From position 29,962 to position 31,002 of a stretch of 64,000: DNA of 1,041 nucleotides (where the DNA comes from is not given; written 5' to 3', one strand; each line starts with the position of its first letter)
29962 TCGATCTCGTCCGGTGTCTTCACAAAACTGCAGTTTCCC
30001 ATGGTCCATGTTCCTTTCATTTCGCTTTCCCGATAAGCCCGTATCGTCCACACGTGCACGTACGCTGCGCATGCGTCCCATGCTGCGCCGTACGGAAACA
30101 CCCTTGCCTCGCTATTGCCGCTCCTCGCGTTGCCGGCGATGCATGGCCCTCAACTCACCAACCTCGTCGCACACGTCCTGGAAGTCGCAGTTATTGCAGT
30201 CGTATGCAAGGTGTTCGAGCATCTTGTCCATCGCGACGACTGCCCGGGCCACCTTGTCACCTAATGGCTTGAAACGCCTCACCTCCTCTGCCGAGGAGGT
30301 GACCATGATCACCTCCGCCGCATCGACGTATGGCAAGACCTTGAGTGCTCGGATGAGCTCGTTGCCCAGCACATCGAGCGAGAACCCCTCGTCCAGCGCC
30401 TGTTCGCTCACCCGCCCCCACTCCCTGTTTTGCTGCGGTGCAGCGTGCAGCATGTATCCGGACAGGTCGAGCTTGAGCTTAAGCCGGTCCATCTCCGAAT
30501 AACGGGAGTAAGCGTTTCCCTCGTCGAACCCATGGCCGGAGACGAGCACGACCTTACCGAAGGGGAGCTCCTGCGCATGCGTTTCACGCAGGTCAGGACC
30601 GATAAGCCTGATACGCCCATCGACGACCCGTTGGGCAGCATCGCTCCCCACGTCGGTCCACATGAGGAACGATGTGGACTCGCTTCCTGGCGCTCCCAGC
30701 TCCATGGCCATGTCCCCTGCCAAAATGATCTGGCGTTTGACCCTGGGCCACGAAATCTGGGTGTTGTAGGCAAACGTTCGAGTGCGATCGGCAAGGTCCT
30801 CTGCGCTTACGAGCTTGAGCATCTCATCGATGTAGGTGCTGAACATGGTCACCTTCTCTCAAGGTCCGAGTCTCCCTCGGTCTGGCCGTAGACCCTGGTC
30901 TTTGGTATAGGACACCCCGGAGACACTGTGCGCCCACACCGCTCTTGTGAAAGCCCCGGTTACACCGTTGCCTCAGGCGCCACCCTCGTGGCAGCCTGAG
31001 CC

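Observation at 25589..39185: A canonical fixABCX unit split by about 8 kb of inserted genes within one 15-gene operon; no CoA-activating enzyme in cis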

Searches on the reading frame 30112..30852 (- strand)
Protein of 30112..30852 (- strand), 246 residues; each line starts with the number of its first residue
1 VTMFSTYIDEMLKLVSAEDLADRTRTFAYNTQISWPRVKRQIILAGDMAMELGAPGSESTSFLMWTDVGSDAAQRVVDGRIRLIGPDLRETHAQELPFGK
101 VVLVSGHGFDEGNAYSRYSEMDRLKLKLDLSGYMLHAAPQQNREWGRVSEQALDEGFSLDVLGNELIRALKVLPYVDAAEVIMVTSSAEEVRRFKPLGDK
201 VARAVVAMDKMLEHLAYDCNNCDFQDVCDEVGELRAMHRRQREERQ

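Call 5: search_protein_families(library=pfam, proteins=[window:30112-30852:-], max_evalue=0.01)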
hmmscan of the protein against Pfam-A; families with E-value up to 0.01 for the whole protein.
window:30112-30852:- (246 aa): 1 family
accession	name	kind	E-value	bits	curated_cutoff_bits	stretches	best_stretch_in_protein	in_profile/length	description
PF03598.20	CdhC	-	1.1e-10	42.1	24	1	43-188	14-153/155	CO dehydrogenase/acetyl-CoA synthase complex beta subunit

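Call 15: search_solved_structures(query=window:30112-30852:-, max_evalue=10, show_alignments=2)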
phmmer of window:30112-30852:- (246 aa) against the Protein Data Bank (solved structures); distinct sequences matched with E-value up to 10: 14.
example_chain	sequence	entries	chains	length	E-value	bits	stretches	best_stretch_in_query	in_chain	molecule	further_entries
3git_A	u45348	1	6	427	7e-06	29.4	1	36-192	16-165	Carbon monoxide dehydrogenase/acetyl-CoA synthase subunit alpha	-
3i04_M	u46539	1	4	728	1.6e-05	28.3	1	36-192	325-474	Carbon monoxide dehydrogenase/acetyl-CoA synthase subunit alpha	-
1oao_C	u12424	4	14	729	1.6e-05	28.3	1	36-192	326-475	CARBON MONOXIDE DEHYDROGENASE/ACETYL-COA SYNTHASE SUBUNIT ALPHA | Carbon monoxide dehydrogenase/acetyl CoA synthase subunit alpha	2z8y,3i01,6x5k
1mjg_M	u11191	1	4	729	1.6e-05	28.2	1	36-192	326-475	Carbon monoxide dehydrogenase alpha subunit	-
6ytt_A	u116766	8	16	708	2.6e-05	27.5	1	43-223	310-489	CO dehydrogenase/acetyl-CoA synthase complex, beta subunit | CO-methylating acetyl-CoA synthase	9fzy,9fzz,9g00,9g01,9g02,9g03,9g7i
7zkj_B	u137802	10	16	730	5.2e-05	26.6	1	36-193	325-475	CO-methylating acetyl-CoA synthase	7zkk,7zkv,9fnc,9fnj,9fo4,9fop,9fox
8cmw_B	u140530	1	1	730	5.2e-05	26.6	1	36-193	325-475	CO-methylating acetyl-CoA synthase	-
8cjc_B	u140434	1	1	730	5.2e-05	26.6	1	36-193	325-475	CO-methylating acetyl-CoA synthase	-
8cja_B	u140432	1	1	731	5.2e-05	26.6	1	36-193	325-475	CO-methylating acetyl-CoA synthase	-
9fr0_A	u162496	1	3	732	5.2e-05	26.6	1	36-193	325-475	CO-methylating acetyl-CoA synthase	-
1ru3_A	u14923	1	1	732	5.2e-05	26.6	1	36-193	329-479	Acetyl-CoA synthase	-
7nys_A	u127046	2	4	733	5.2e-05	26.6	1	36-193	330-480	CO-methylating acetyl-CoA synthase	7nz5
8cjb_B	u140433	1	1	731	5.2e-05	26.6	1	36-193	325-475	CO-methylating acetyl-CoA synthase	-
7nyp_A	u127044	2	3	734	5.2e-05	26.6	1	36-193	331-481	CO-methylating acetyl-CoA synthase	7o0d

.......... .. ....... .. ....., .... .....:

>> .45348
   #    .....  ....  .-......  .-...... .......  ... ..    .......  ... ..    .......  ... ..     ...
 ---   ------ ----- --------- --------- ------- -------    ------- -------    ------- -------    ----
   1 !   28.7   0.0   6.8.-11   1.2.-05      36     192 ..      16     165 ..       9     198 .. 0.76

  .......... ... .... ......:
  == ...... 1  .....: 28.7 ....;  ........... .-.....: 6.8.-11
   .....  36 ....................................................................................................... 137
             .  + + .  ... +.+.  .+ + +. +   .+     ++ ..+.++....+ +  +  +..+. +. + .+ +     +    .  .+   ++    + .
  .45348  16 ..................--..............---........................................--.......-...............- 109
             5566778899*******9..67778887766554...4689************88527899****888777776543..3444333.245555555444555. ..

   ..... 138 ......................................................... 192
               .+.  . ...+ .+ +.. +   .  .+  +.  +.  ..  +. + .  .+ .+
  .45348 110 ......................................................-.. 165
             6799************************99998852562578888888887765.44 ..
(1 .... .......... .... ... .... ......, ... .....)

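Call 33: search_protein_families(library=ncbifam, proteins=[window:30112-30852:-], max_evalue=0.001)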
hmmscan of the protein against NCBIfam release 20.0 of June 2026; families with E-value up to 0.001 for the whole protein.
window:30112-30852:- (246 aa): 4 families
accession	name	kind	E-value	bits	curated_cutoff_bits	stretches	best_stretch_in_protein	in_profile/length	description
NF040764.1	CODH_ACS_al_bet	equivalog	4.6e-11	41.7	800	1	43-195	310-455/705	acetyl-CoA decarbonylase/synthase complex subunit alpha/beta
NF003379.0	PRK04456.1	domain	2.2e-09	36.5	372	1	43-192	18-160/464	acetyl-CoA decarbonylase/synthase complex subunit beta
NF007078.0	PRK09529.1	subfamily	7e-09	34.4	809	1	45-193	317-458/710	bifunctional acetyl-CoA decarbonylase/synthase complex subunit alpha/beta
TIGR00316.1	cdhC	equivalog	1.3e-08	34.1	355.95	1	43-188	18-154/460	CO dehydrogenase/CO-methylating acetyl-CoA synthase complex subunit beta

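Call 37: search_solved_structures(query=window:30112-30852:-, max_evalue=0.0001, show_alignments=5)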
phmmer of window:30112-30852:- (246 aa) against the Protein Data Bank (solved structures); distinct sequences matched with E-value up to 0.0001: 14.
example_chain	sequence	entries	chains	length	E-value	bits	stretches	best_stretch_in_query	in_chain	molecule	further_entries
3git_A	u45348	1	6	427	7e-06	29.4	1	36-192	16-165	Carbon monoxide dehydrogenase/acetyl-CoA synthase subunit alpha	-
3i04_M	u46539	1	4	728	1.6e-05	28.3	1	36-192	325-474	Carbon monoxide dehydrogenase/acetyl-CoA synthase subunit alpha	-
1oao_C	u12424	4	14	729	1.6e-05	28.3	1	36-192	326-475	CARBON MONOXIDE DEHYDROGENASE/ACETYL-COA SYNTHASE SUBUNIT ALPHA | Carbon monoxide dehydrogenase/acetyl CoA synthase subunit alpha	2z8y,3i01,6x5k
1mjg_M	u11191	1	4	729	1.6e-05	28.2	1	36-192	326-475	Carbon monoxide dehydrogenase alpha subunit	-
6ytt_A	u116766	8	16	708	2.6e-05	27.5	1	43-223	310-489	CO dehydrogenase/acetyl-CoA synthase complex, beta subunit | CO-methylating acetyl-CoA synthase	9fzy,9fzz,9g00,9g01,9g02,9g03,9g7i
7zkj_B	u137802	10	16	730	5.2e-05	26.6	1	36-193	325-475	CO-methylating acetyl-CoA synthase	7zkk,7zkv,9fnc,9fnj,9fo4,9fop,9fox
8cmw_B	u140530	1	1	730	5.2e-05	26.6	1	36-193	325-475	CO-methylating acetyl-CoA synthase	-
8cjc_B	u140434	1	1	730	5.2e-05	26.6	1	36-193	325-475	CO-methylating acetyl-CoA synthase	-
8cja_B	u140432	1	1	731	5.2e-05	26.6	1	36-193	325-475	CO-methylating acetyl-CoA synthase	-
9fr0_A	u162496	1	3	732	5.2e-05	26.6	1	36-193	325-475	CO-methylating acetyl-CoA synthase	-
1ru3_A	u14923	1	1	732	5.2e-05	26.6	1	36-193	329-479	Acetyl-CoA synthase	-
7nys_A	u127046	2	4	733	5.2e-05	26.6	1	36-193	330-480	CO-methylating acetyl-CoA synthase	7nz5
8cjb_B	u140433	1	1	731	5.2e-05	26.6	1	36-193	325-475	CO-methylating acetyl-CoA synthase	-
7nyp_A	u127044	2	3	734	5.2e-05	26.6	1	36-193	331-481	CO-methylating acetyl-CoA synthase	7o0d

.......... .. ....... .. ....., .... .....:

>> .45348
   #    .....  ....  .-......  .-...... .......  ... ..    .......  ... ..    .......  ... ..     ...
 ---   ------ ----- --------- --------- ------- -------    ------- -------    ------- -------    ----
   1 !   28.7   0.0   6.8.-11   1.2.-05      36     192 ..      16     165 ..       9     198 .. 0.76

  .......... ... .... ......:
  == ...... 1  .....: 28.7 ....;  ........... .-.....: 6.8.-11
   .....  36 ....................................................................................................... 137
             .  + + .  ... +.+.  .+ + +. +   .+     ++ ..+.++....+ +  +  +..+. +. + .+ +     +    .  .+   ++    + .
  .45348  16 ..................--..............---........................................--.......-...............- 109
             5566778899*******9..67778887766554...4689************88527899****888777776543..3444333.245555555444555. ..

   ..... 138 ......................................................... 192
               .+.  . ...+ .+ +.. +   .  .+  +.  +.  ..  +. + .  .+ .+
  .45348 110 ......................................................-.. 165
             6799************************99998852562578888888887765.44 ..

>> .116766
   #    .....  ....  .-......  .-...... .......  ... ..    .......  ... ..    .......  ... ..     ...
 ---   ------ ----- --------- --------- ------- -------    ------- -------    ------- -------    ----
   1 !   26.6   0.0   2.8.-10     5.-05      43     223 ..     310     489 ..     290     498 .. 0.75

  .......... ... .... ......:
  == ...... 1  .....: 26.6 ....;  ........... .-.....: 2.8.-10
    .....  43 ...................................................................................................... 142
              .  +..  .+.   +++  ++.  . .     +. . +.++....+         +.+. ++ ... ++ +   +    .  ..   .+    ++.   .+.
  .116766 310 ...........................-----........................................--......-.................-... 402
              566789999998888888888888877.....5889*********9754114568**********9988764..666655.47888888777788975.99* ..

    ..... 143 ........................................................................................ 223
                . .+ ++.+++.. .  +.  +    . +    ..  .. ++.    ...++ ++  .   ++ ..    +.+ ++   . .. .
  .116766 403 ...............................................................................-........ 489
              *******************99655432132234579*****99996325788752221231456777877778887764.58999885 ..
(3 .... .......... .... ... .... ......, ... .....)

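Call 49: find_homologous_proteins(query=window:30112-30846:-, max_evalue=0.001)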
Query window:30112-30846:- (244 aa): 47 proteins with E <= 0.001 among 831 candidates.
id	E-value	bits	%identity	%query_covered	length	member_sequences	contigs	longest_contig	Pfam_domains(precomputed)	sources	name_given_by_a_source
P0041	5.1e-158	542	100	100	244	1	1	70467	PF03598.21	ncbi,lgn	-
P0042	3.2e-138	477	88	100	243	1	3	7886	PF03598.21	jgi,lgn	jgi:CO dehydrogenase/acetyl-CoA synthase beta subunit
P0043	1.1e-76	276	52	98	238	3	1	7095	PF03598.21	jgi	-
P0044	2.4e-75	272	51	98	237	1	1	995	PF03598.21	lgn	-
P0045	2.0e-74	268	52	98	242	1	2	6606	PF03598.21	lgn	-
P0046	2.0e-74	268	51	98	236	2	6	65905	PF03598.21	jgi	jgi:CO dehydrogenase/acetyl-CoA synthase beta subunit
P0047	2.1e-74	268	50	98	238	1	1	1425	PF03598.21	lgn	-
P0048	5.4e-74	267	49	98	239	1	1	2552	PF03598.21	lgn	-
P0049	2.1e-72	262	50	100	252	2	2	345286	PF03598.21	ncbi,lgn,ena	-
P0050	6.1e-70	254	49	100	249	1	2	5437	PF03598.21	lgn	-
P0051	2.4e-69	252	47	100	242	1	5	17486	PF03598.21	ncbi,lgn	-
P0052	4.4e-69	251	48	99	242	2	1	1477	PF03598.21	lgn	-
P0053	2.8e-68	248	48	99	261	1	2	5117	PF03598.21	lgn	-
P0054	1.4e-67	246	49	100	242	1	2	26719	PF03598.21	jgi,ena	-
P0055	2.9e-67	245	49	100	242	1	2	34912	PF03598.21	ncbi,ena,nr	ncbi:MAG TPA: hypothetical protein PK350_08765 [Deltaproteobacteria bacterium]|nr:hypothetical prote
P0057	2.1e-64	236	49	97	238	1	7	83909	PF03598.21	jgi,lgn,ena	jgi:CO dehydrogenase/acetyl-CoA synthase beta subunit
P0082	3.1e-47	180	40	97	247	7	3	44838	PF03598.21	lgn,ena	-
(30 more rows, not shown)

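Call 68: find_encoding_contigs(protein=P0042, flank=10000, max_places=3)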
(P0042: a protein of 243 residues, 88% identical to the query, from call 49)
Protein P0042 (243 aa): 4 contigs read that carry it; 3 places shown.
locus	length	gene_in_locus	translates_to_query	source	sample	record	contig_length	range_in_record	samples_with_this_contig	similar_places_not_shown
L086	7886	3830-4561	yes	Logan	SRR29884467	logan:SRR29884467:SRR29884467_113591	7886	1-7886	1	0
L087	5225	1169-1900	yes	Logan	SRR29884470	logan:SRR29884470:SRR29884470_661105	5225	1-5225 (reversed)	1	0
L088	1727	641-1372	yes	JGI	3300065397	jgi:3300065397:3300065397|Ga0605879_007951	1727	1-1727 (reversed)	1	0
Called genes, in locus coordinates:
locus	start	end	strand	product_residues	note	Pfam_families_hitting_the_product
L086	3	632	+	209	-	?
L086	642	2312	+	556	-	PF06050:HGD-D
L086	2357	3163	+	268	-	PF01869:BcrAD_BadFG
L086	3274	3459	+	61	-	-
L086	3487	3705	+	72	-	-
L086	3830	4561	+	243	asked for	PF03598:CdhC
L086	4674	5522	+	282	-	PF06314:ADC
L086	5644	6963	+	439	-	PF00890:FAD_binding_2 (weak), PF01134:GIDA (weak), PF01266:DAO, PF01494:FAD_binding_3, PF01946:Thi4 (weak), PF03486:HI0933_like (weak), PF12831:FAD_oxidored, PF13450:NAD_binding_8, +3 more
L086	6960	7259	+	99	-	PF12838:Fer4_7 (faint), PF14697:Fer4_21 (faint)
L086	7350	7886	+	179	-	?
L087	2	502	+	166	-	?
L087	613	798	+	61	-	-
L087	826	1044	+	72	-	-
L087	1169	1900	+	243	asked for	PF03598:CdhC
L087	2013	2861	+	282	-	PF06314:ADC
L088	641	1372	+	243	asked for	PF03598:CdhC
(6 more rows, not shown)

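Call 86: find_encoding_contigs(protein=P0057, flank=10000, max_places=1)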
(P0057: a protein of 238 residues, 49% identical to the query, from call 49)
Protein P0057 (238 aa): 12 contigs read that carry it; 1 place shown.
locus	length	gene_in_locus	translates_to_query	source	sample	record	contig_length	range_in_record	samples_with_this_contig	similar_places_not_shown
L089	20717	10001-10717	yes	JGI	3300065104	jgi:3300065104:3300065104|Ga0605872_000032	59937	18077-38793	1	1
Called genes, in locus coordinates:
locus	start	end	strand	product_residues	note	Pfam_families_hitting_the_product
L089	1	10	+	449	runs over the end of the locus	PF01368:DHH, PF00571:CBS (weak), PF02833:DHHA2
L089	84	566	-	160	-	PF00582:Usp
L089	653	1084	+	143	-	-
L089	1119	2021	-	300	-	PF00389:2-Hacid_dh, PF03807:F420_oxidored (faint), PF02826:2-Hacid_dh_C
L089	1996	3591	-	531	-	PF00196:GerE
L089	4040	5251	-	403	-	PF06541:ABC_trans_CmpB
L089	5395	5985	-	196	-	PF03193:RsgA_GTPase (faint), PF00009:GTP_EFTU (faint), PF01926:MMR_HSR1, PF02421:FeoB_N, PF00350:Dynamin_N (faint)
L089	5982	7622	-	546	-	PF03315:SDH_beta, PF03313:SDH_alpha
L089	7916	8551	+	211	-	PF00440:TetR_N, PF14278:TetR_C_8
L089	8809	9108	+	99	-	-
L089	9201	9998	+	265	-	PF01656:CbiA, PF02374:ArsA_ATPase, PF13614:AAA_31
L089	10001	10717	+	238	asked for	PF03598:CdhC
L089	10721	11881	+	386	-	PF08240:ADH_N, PF00107:ADH_zinc_N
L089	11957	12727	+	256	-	PF01012:ETF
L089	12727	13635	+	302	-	PF01012:ETF, PF00766:ETF_alpha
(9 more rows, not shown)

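Call 87: find_encoding_contigs(protein=P0049, flank=10000, max_places=1)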
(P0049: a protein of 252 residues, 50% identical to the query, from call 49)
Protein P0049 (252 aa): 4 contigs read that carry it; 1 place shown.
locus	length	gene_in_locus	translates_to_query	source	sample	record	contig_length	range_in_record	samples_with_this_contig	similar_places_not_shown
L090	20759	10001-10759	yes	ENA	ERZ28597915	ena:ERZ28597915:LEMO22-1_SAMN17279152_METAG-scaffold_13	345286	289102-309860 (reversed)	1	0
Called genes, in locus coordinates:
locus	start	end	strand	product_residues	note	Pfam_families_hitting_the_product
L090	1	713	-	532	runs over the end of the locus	PF00196:GerE, PF08281:Sigma70_r4_2 (weak)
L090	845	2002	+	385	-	PF02771:Acyl-CoA_dh_N, PF02770:Acyl-CoA_dh_M (weak), PF00441:Acyl-CoA_dh_1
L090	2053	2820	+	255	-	PF01012:ETF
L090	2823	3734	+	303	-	PF01012:ETF, PF00766:ETF_alpha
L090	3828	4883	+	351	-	PF08240:ADH_N, PF00107:ADH_zinc_N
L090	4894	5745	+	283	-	PF01656:CbiA, PF02374:ArsA_ATPase, PF13614:AAA_31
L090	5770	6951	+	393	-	PF06050:HGD-D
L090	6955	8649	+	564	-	PF06050:HGD-D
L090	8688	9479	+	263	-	PF01869:BcrAD_BadFG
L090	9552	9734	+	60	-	-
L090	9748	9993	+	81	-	-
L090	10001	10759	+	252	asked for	PF03598:CdhC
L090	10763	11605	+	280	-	PF06314:ADC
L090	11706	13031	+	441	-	PF00890:FAD_binding_2, PF01266:DAO, PF01494:FAD_binding_3, PF01946:Thi4 (weak), PF03486:HI0933_like (weak), PF07992:Pyr_redox_2 (weak), PF12831:FAD_oxidored, PF13450:NAD_binding_8, +3 more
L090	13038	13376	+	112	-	PF14697:Fer4_21 (faint), PF12838:Fer4_7 (faint)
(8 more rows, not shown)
